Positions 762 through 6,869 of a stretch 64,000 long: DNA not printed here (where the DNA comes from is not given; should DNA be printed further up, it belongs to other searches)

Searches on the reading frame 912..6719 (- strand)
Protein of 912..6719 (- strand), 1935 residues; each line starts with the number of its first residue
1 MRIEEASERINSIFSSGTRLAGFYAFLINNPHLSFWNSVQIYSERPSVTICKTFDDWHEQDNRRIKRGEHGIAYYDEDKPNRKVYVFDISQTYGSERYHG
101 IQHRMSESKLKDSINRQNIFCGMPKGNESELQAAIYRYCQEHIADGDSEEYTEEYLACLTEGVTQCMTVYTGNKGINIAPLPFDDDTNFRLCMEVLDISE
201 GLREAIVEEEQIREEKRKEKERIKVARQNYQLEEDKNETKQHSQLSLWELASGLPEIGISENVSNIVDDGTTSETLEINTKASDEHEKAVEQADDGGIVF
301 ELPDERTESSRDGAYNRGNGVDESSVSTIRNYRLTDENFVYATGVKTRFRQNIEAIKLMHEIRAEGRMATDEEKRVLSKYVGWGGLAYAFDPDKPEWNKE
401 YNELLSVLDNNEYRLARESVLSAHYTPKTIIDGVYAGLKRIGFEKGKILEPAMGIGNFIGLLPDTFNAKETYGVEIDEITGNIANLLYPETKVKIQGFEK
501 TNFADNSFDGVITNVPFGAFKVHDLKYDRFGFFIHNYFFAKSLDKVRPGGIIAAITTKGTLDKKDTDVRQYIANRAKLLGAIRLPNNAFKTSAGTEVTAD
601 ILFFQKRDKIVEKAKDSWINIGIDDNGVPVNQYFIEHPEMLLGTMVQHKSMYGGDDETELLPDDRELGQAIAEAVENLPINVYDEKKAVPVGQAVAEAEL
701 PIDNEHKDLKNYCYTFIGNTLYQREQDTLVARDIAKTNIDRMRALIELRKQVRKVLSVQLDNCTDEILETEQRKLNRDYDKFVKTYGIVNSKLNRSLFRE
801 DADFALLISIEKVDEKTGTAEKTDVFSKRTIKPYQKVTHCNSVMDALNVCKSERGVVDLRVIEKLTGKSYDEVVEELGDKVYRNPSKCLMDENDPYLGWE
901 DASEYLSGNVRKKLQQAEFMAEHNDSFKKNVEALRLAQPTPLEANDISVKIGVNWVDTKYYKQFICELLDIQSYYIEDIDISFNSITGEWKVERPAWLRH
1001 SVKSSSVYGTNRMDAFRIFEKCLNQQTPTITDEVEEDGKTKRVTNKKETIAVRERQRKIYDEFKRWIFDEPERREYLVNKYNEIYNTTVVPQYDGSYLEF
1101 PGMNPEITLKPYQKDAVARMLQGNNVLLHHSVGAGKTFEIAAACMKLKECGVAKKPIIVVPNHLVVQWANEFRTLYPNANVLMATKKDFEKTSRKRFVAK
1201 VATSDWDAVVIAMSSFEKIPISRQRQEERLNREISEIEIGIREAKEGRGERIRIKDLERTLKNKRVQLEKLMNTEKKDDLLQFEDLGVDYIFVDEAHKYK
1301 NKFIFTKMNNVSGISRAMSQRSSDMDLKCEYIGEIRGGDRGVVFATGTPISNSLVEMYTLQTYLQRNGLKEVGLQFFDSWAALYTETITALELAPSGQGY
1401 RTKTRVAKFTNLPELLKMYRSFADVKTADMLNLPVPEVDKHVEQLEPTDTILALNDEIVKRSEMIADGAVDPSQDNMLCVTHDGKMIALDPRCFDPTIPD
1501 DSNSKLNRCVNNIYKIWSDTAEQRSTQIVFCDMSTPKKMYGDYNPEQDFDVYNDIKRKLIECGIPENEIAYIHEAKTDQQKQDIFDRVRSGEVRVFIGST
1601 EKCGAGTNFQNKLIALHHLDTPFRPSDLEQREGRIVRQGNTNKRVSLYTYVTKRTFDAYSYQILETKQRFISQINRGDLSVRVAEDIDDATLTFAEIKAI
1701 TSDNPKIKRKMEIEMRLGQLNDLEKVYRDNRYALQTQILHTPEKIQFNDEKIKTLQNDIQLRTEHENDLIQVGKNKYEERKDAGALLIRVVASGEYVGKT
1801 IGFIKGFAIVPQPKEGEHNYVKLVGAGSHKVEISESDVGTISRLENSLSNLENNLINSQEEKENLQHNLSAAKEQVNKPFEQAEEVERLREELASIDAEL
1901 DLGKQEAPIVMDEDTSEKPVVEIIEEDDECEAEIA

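Call 39: search_protein_families(library=pfam, proteins=[window:912-6719:-], max_evalue=0.001)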
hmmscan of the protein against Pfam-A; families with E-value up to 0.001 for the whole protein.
window:912-6719:- (1935 aa): 4 families
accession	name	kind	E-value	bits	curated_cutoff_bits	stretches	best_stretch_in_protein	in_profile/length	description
PF00176.29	SNF2-rel_dom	-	7.9e-12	45.3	24.9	1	1112-1302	1-140/290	SNF2-related domain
PF04851.21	ResIII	-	1.7e-11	44.7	22.5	1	1107-1306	2-141/164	Type III restriction enzyme, res subunit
PF00271.37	Helicase_C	-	1.8e-07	31.8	23.5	1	1566-1639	39-110/110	Helicase conserved C-terminal domain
PF00270.35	DEAD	-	1.3e-06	28.7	26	1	1111-1218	2-107/167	DEAD/DEAH box helicase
